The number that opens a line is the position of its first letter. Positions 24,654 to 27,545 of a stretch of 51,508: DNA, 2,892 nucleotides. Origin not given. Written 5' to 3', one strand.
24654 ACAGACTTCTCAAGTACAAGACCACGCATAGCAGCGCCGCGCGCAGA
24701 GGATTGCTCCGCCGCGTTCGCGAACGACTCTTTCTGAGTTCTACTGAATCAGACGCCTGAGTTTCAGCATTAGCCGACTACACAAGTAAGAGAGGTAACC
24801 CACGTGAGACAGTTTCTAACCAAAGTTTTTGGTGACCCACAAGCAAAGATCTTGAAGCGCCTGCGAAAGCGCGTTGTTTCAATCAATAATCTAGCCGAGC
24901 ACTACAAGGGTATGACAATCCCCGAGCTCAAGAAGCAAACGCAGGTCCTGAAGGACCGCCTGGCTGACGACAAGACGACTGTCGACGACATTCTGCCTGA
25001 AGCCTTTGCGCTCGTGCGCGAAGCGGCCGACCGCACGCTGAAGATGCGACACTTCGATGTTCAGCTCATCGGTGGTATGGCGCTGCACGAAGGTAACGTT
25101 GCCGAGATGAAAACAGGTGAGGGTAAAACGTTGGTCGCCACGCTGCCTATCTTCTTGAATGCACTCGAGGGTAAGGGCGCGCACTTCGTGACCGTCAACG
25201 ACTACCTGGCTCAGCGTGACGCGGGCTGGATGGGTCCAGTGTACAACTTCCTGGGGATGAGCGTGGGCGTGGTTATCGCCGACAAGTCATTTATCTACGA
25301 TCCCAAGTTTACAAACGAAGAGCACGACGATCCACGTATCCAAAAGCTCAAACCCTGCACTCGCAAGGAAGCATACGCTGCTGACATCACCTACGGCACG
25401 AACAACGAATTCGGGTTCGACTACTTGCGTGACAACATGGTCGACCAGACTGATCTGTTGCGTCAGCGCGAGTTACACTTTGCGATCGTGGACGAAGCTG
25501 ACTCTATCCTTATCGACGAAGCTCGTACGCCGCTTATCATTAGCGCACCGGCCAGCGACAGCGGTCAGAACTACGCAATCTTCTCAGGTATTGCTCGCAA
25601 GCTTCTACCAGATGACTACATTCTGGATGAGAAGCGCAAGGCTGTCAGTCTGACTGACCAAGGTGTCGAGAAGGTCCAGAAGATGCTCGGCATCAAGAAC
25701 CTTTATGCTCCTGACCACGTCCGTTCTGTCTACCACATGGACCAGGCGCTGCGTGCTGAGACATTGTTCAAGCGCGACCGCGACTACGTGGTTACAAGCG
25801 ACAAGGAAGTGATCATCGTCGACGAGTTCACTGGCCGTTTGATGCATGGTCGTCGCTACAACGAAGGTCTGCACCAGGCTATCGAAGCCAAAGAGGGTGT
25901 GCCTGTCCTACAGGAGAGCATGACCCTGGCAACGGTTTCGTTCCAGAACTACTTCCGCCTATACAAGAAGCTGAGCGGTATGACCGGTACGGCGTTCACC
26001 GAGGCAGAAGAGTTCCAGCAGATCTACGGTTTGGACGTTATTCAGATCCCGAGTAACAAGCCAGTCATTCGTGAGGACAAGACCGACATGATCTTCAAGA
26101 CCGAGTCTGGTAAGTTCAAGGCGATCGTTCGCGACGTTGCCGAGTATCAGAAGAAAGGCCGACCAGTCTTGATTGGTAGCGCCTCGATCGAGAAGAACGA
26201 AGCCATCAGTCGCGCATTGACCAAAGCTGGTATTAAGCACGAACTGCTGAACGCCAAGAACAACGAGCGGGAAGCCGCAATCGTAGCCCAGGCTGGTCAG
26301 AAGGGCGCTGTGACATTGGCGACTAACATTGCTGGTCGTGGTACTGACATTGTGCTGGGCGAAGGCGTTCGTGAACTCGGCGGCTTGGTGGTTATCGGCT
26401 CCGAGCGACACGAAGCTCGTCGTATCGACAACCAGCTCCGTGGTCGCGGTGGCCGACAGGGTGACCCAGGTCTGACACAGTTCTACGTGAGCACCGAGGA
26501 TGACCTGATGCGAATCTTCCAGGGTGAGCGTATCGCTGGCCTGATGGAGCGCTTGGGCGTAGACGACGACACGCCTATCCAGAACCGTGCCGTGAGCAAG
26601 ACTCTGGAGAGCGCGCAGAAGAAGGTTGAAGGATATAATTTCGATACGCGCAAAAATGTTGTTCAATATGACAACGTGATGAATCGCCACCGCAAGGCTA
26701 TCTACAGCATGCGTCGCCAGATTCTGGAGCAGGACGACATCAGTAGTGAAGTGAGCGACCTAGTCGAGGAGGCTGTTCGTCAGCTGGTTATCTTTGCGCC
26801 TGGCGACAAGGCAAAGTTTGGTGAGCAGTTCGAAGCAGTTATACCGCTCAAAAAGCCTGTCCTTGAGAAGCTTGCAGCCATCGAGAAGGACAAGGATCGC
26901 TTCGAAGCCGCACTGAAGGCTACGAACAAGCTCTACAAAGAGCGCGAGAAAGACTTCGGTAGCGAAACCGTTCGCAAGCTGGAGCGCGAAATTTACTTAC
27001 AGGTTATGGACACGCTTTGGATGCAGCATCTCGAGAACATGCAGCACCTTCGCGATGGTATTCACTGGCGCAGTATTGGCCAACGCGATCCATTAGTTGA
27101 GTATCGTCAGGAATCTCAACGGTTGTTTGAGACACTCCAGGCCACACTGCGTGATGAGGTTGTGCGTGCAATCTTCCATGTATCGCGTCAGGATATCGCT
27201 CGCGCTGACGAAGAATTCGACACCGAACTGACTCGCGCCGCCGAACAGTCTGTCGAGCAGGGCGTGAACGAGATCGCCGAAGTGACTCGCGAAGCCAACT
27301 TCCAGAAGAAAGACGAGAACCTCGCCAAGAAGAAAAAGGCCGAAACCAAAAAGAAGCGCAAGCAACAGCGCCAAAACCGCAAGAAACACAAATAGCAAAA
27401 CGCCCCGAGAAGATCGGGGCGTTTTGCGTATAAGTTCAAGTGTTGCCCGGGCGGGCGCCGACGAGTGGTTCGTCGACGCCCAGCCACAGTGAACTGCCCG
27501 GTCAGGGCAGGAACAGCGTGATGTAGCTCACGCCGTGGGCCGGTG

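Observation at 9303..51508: Dispersed family of GC-rich, mostly self-contained promoter-ORF-hairpin cassettes sharing a 9-nt junction motif (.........)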

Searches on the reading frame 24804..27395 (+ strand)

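Call 8: search_protein_families(library=pfam, proteins=[window:24804-27395:+], max_evalue=0.01)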
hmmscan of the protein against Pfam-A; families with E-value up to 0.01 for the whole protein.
window:24804-27395:+ (863 aa): 5 families
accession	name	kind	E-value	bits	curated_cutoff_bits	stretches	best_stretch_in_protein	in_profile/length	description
PF07517.20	SecA_DEAD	-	2.6e-118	394.9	24.6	1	6-405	2-290/290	SecA DEAD-like domain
PF21090.3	P-loop_SecA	-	3.6e-70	236.2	27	2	420-520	1-101/205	SecA P-loop domain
PF07516.18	SecA_SW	-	7.9e-56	189.7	26.7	1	591-793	1-199/200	SecA Wing and Scaffold domain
PF01043.26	SecA_PP_bind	-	8.8e-38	129.7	23.5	1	255-361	4-110/110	SecA preprotein cross-linking domain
PF00270.35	DEAD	-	0.00037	20.7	26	1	98-237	17-131/167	DEAD/DEAH box helicase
